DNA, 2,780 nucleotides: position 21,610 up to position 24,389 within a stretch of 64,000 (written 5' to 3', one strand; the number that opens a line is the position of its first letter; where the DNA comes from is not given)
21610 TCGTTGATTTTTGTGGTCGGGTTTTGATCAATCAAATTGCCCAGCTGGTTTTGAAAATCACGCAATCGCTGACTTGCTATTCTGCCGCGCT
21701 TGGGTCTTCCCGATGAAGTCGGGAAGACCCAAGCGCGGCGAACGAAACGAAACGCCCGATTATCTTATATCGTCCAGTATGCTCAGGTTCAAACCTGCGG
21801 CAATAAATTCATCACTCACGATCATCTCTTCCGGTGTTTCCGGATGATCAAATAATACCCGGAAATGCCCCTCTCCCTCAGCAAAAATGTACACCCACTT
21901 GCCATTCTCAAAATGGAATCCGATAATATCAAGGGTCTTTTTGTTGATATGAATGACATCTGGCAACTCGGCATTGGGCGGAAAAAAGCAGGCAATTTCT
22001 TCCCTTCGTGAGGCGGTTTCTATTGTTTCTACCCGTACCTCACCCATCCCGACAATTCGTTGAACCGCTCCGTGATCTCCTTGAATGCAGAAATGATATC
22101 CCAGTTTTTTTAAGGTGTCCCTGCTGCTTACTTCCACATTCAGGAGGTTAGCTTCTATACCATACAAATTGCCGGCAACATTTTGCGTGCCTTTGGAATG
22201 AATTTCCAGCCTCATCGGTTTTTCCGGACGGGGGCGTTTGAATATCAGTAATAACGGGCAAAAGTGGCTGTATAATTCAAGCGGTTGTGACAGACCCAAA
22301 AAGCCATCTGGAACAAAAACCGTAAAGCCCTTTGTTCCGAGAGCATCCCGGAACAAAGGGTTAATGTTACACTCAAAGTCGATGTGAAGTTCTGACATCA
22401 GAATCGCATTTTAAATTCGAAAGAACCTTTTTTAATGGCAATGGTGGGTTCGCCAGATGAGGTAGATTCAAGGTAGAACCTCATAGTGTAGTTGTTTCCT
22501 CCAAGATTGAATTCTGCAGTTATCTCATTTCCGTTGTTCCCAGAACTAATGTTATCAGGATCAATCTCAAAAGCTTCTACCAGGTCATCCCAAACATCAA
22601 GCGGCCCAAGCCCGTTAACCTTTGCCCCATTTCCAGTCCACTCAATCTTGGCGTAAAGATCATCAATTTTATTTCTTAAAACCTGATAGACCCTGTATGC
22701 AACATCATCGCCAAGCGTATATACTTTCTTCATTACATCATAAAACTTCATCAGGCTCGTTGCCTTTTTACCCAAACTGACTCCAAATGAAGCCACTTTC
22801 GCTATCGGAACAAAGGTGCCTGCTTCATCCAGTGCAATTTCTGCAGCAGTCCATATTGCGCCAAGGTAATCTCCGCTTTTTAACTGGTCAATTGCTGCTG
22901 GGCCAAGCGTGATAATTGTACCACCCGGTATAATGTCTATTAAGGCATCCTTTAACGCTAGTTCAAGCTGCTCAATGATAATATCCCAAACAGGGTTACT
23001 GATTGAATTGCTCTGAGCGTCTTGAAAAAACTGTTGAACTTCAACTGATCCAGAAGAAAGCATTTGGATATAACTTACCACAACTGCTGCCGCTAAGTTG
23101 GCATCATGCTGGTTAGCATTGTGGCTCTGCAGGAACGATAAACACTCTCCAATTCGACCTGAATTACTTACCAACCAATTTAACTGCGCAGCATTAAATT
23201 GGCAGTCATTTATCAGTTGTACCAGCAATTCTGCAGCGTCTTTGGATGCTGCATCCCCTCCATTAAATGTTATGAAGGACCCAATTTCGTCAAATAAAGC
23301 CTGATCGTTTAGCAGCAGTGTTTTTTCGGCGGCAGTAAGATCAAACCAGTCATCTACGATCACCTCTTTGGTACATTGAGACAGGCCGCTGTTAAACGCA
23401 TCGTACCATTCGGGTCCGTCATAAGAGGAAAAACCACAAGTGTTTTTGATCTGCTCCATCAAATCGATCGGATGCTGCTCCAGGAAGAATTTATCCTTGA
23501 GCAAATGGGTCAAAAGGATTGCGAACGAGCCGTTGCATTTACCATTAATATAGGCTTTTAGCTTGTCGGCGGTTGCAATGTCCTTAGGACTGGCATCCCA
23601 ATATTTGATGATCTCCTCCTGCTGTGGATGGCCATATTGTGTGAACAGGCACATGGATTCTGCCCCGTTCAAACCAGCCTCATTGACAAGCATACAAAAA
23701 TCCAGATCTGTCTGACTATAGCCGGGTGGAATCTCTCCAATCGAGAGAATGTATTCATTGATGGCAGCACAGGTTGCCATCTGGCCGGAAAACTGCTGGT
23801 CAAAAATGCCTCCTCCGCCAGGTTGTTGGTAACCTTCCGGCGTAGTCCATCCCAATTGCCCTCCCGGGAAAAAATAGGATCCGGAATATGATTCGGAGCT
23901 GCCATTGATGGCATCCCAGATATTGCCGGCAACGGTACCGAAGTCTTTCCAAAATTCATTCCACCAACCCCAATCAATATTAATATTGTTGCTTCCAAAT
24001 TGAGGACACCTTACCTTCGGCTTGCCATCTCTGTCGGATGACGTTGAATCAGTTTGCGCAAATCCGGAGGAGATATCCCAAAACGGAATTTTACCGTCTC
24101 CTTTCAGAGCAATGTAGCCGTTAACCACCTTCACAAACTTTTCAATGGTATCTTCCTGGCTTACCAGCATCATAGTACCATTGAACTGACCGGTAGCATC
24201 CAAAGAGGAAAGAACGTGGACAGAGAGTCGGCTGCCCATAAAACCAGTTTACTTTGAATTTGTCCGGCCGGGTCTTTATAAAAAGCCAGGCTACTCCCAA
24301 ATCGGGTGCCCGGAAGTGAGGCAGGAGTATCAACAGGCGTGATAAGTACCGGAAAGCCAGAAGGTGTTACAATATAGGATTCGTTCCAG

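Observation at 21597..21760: C-terminal displacement scar: a 30-codon AHH toxin remnant plus orphan immunity gene behind a perfect 21-bp hairpin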

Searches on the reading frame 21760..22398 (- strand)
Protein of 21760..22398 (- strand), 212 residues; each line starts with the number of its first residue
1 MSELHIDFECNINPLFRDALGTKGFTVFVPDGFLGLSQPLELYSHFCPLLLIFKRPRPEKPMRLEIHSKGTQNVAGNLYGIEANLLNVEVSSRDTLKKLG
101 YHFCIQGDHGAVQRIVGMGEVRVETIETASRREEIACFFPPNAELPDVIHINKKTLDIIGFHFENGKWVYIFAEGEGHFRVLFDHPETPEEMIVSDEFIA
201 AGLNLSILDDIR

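Call 6: search_protein_families(library=pfam, proteins=[window:21760-22398:-], max_evalue=0.1)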
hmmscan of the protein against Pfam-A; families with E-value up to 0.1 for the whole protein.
window:21760-22398:- (212 aa): 0 families

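Call 54: find_homologous_proteins(query=window:21760-22398:-, max_evalue=0.001)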
Query window:21760-22398:- (212 aa): 5 proteins with E <= 0.001 among 78 candidates.
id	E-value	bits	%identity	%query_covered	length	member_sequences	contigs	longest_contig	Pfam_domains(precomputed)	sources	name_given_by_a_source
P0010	3.1e-141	486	100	100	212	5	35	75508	-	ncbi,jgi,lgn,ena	jgi:hypothetical protein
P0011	8.3e-124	429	88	100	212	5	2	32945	-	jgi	jgi:hypothetical protein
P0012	4.0e-109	381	80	100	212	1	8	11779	-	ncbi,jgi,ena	jgi:hypothetical protein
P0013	3.1e-37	146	42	99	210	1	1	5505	-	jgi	jgi:hypothetical protein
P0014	4.4e-27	113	40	69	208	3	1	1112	-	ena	-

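Call 55: find_encoding_contigs(protein=P0010, flank=6000, max_places=10)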
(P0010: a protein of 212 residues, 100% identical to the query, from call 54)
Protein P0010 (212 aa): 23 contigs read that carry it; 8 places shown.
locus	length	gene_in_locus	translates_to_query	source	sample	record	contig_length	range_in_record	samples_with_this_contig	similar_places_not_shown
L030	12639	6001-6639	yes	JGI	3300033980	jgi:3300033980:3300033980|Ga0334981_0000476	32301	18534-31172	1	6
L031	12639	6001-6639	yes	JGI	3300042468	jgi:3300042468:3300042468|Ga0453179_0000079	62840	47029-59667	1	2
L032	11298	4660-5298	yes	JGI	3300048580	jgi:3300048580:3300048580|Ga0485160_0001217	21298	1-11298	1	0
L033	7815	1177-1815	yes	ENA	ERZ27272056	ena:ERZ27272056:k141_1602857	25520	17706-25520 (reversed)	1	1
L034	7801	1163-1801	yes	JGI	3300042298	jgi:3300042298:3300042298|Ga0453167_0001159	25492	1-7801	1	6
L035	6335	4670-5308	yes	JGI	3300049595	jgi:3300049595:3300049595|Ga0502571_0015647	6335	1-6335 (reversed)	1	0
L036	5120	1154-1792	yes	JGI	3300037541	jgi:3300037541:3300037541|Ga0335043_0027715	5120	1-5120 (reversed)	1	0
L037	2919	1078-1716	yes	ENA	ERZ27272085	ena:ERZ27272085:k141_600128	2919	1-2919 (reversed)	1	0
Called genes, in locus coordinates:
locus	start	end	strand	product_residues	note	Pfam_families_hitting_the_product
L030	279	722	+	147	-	-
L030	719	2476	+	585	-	PF14412:AHH (weak)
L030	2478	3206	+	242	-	PF07791:Imm11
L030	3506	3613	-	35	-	-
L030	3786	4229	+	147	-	-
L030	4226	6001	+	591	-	-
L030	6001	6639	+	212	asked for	-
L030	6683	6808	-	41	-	-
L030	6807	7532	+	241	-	PF07791:Imm11 (weak)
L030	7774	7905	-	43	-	-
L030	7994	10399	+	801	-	PF13620:CarboxypepD_reg, PF13715:CarbopepD_reg_2, PF07715:Plug, PF00593:TonB_dep_Rec_b-barrel, PF25183:OMP_b-brl_4 (faint)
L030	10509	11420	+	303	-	PF14054:DUF4249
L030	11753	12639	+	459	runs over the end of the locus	PF02878:PGM_PMM_I, PF02879:PGM_PMM_II, PF02880:PGM_PMM_III, PF00408:PGM_PMM_IV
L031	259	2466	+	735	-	PF14412:AHH (weak)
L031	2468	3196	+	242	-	PF07791:Imm11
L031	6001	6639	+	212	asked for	-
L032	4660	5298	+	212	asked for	-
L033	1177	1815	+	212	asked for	-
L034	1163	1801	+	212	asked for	-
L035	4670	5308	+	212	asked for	-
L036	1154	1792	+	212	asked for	-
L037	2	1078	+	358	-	?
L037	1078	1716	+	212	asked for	-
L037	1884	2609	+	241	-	PF07791:Imm11 (weak)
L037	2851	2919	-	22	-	?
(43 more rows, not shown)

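Call 56: find_encoding_contigs(protein=P0012, flank=6000, max_places=8)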
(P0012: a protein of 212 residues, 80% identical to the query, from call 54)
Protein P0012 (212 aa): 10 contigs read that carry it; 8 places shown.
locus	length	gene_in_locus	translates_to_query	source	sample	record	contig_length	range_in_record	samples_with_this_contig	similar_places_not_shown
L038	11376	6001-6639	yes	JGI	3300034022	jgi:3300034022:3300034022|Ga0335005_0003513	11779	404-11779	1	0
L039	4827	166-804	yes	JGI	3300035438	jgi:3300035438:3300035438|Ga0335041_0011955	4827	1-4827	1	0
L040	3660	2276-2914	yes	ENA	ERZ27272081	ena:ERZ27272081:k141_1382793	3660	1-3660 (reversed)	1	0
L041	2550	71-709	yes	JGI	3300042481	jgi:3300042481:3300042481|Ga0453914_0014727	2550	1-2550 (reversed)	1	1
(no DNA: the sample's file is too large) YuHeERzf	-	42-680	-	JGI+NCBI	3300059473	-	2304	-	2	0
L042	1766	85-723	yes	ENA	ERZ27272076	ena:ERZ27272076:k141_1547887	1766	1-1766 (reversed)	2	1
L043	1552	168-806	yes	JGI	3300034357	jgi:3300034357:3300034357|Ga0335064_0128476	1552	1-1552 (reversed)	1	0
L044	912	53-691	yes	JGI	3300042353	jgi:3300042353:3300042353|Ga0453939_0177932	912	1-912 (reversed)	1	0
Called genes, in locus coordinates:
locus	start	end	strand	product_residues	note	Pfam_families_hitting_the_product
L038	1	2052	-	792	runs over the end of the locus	PF13715:CarbopepD_reg_2 (weak), PF07715:Plug, PF00593:TonB_dep_Rec_b-barrel, PF14905:OMP_b-brl_3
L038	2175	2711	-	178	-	-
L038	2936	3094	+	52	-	-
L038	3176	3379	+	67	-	-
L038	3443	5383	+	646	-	-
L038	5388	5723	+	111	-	-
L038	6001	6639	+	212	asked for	-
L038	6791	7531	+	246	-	-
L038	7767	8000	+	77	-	-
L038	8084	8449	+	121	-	-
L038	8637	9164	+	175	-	-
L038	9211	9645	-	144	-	-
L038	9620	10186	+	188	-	-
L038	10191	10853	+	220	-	-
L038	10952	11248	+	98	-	-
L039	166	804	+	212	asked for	-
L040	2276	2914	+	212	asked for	-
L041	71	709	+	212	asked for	-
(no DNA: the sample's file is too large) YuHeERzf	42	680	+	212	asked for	-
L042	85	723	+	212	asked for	-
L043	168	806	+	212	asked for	-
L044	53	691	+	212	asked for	-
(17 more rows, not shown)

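Call 65: search_protein_families(library=ncbifam, proteins=[window:21760-22398:-], max_evalue=0.1)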
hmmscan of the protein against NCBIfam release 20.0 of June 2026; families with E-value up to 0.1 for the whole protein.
window:21760-22398:- (212 aa): 0 families

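Call 91: find_related_loci(query=A5, collection=metagenome_contigs, flank=4000)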
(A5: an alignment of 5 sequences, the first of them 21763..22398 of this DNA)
Query A5 (212 aa) in metagenome_contigs; peptide patterns used: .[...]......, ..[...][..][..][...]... (x = any residue, [..] = any of these).
600 stretches matched a pattern, but none encodes a relative of the query by tblastn (E <= 1e-3).

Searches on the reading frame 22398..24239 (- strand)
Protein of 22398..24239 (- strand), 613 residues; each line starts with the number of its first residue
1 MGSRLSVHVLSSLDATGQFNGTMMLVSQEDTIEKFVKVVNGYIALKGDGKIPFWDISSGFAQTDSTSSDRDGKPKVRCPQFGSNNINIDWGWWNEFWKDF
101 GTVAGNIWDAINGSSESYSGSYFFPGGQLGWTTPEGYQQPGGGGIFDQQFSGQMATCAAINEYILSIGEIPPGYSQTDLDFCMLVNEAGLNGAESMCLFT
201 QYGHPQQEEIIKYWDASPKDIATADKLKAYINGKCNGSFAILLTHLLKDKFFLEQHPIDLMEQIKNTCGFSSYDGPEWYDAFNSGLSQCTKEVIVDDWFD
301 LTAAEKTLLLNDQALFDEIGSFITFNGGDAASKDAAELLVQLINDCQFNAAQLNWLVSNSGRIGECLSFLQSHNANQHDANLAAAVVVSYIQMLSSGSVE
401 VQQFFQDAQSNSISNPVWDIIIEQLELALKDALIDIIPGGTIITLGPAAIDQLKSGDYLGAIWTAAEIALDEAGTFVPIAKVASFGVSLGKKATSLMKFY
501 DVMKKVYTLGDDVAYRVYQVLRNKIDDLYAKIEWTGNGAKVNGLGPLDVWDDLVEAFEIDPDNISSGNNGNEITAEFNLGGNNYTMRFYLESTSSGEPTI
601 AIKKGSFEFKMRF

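Call 6: search_protein_families(library=pfam, proteins=[window:22398-24239:-], max_evalue=0.1)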
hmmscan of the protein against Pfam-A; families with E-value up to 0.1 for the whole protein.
window:22398-24239:- (613 aa): 0 families

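Call 15: find_encoding_contigs(protein=window:22398-24239:-, flank=10000, max_places=6)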
Protein window:22398-24239:- (613 aa): 2 contigs read that carry it; 2 places shown.
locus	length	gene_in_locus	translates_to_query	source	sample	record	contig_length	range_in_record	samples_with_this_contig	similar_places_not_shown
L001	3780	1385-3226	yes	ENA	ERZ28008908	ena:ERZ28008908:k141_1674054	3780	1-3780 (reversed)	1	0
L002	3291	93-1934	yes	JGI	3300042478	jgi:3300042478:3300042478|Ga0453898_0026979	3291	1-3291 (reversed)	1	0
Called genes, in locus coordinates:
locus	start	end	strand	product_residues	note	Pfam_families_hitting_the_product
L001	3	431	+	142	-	?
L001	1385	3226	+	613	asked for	-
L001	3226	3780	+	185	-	?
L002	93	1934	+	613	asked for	-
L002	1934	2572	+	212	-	-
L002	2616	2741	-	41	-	-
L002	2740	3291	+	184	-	?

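Call 19: find_homologous_proteins(query=window:22398-24239:-, max_evalue=0.001)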
Query window:22398-24239:- (613 aa): 9 proteins with E <= 0.001 among 8000 candidates.
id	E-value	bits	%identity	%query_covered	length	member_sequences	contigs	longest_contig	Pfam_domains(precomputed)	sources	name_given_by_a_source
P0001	0.0e+0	1039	73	98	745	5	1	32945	-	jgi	jgi:hypothetical protein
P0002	1.4e-244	832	100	61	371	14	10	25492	-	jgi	jgi:hypothetical protein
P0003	3.1e-225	768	99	54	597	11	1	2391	PF14412.13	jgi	jgi:hypothetical protein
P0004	2.5e-87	312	54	44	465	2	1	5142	-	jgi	jgi:hypothetical protein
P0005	3.1e-75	272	46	47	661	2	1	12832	-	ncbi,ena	-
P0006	6.6e-73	265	47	41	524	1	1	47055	-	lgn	-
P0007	1.6e-65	240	38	59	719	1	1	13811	-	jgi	jgi:hypothetical protein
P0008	6.8e-35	139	43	27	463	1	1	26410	-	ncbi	-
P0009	2.4e-20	91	32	39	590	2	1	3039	-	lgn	-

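Call 23: find_encoding_contigs(protein=P0001, flank=10000, max_places=4)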
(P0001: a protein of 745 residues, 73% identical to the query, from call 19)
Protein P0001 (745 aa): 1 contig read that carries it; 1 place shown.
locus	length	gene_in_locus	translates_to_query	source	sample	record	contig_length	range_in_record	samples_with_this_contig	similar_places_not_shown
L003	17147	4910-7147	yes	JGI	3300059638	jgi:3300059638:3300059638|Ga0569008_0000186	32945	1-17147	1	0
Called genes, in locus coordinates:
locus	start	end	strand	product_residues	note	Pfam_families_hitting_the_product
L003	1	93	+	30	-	?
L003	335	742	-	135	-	PF09912:DUF2141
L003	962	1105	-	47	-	-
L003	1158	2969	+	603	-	PF00009:GTP_EFTU, PF01926:MMR_HSR1 (weak), PF22042:EF-G_D2 (weak), PF03144:GTP_EFTU_D2, PF00679:EFG_C, PF21018:BipA_C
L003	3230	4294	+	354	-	PF02547:Queuosine_synth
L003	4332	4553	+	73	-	PF11387:DUF2795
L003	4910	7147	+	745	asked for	-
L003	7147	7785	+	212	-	-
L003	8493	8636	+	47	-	-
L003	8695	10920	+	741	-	-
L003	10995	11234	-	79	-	-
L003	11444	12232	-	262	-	PF02602:HEM4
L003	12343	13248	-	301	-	PF14093:DUF4271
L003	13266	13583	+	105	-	-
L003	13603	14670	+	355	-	PF02606:LpxK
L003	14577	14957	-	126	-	PF20741:GKRP-like_C (weak)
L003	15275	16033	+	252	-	-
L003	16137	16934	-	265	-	PF20741:GKRP-like_C (faint), PF22198:GKRP_SIS_2 (faint), PF22645:GKRP_SIS_N, PF01380:SIS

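Call 27: find_encoding_contigs(protein=P0007, flank=6000, max_places=3)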
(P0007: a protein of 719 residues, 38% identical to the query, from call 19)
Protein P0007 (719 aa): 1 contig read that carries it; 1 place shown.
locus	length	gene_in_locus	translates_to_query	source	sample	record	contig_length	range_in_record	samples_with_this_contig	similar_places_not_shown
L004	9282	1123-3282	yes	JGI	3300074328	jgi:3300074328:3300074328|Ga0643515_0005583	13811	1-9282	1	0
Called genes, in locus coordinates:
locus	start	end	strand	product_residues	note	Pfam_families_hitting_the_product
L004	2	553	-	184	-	?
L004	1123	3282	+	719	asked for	-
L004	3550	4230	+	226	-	-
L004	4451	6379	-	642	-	PF09699:Paired_CXXCH_1 (faint), PF14522:Cytochrome_C7 (faint), PF13374:TPR_10 (faint), PF13432:TPR_16 (weak), PF00515:TPR_1 (weak), PF07719:TPR_2 (weak), PF13424:TPR_12 (weak), PF14559:TPR_19 (weak), +3 more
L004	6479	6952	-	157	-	PF14109:GldH_lipo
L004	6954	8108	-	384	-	PF00226:DnaJ, PF01556:DnaJ_C, PF27659:CHP02642 (faint), PF00684:DnaJ_CXXCXGXG, PF15777:Anti-TRAP (faint)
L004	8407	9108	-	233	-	PF01025:GrpE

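Call 28: find_encoding_contigs(protein=P0004, flank=6000, max_places=3)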
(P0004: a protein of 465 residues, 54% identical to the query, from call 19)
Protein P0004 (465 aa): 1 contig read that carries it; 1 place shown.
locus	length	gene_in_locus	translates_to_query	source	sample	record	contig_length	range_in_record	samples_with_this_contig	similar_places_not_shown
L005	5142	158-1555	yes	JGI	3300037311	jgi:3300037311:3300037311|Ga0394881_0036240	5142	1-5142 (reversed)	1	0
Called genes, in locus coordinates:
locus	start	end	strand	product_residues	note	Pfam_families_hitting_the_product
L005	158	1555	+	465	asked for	-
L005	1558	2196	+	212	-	-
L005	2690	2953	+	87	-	PF03811:Zn_ribbon_InsA, PF12759:HTH_Tnp_IS1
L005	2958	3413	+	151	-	PF03400:DDE_Tnp_IS1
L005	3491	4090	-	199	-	-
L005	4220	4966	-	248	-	PF07568:HisKA_2, PF13581:HATPase_c_2 (weak), PF02518:HATPase_c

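Call 29: find_encoding_contigs(protein=P0009, flank=6000, max_places=3)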
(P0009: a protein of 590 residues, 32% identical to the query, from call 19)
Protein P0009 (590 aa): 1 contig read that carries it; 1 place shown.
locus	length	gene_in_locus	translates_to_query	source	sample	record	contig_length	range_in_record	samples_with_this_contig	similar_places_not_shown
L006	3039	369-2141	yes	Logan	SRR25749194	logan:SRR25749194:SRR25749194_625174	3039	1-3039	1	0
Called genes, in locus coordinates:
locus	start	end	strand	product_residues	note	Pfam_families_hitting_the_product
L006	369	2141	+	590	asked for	-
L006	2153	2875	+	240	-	-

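Call 65: search_protein_families(library=ncbifam, proteins=[window:22398-24239:-], max_evalue=0.1)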
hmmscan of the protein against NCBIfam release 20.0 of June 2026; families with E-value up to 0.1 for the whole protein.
window:22398-24239:- (613 aa): 0 families

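Call 84: find_encoding_contigs(protein=P0005, flank=6000, max_places=2)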
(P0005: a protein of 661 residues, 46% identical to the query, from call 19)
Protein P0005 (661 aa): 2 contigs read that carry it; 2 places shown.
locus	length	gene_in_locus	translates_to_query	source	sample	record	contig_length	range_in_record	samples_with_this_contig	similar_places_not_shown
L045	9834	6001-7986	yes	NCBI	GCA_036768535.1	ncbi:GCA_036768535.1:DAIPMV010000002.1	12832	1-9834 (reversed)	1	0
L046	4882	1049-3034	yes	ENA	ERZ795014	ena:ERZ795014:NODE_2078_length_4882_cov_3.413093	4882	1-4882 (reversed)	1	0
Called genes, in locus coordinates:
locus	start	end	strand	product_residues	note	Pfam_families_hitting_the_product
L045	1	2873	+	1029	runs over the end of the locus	PF01636:APH, PF01551:Peptidase_M23 (faint), PF00202:Aminotran_3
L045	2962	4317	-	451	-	PF12704:MacB_PCD (weak), PF02687:FtsX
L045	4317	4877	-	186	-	-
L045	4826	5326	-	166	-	-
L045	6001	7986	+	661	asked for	-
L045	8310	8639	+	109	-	-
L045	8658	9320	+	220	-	PF04299:FMN_bind_2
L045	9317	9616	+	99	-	PF03992:ABM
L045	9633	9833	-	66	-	?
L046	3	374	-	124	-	?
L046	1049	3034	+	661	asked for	-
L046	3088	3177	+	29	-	-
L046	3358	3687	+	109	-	-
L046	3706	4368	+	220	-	PF04299:FMN_bind_2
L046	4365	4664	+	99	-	PF03992:ABM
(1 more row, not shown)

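Call 85: find_encoding_contigs(protein=P0006, flank=6000, max_places=2)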
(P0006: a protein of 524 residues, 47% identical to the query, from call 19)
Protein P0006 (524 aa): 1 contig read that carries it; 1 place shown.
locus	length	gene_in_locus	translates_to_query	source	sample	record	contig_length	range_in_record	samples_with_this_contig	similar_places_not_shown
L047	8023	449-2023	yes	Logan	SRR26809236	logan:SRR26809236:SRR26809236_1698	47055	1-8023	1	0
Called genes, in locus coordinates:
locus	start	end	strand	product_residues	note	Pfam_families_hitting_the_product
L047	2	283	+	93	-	?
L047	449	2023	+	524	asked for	-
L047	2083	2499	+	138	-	-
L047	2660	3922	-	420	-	PF00994:MoCF_biosynth, PF18146:CinA_KH (weak), PF02464:CinA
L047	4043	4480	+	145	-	-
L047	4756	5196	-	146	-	PF04397:LytTR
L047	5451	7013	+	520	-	-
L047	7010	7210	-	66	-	-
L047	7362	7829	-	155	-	PF21981:RecX_HTH3 (faint), PF21982:RecX_HTH1 (faint), PF02631:RecX_HTH2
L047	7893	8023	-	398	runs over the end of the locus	PF00691:OmpA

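Call 86: find_encoding_contigs(protein=P0008, flank=6000, max_places=2)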
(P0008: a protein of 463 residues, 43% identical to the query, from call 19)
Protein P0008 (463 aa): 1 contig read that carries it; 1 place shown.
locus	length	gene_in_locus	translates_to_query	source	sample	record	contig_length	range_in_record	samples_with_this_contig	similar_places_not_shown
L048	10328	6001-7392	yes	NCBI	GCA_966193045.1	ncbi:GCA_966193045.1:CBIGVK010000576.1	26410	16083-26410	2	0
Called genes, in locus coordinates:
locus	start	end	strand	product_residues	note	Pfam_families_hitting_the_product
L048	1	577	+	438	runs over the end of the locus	PF00034:Cytochrom_C (faint), PF03150:CCP_MauG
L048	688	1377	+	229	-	-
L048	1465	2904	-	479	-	-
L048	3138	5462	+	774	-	PF00801:PKD (weak), PF18911:PKD_4, PF18962:Por_Secre_tail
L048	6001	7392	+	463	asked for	-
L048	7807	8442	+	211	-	-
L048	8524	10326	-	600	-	?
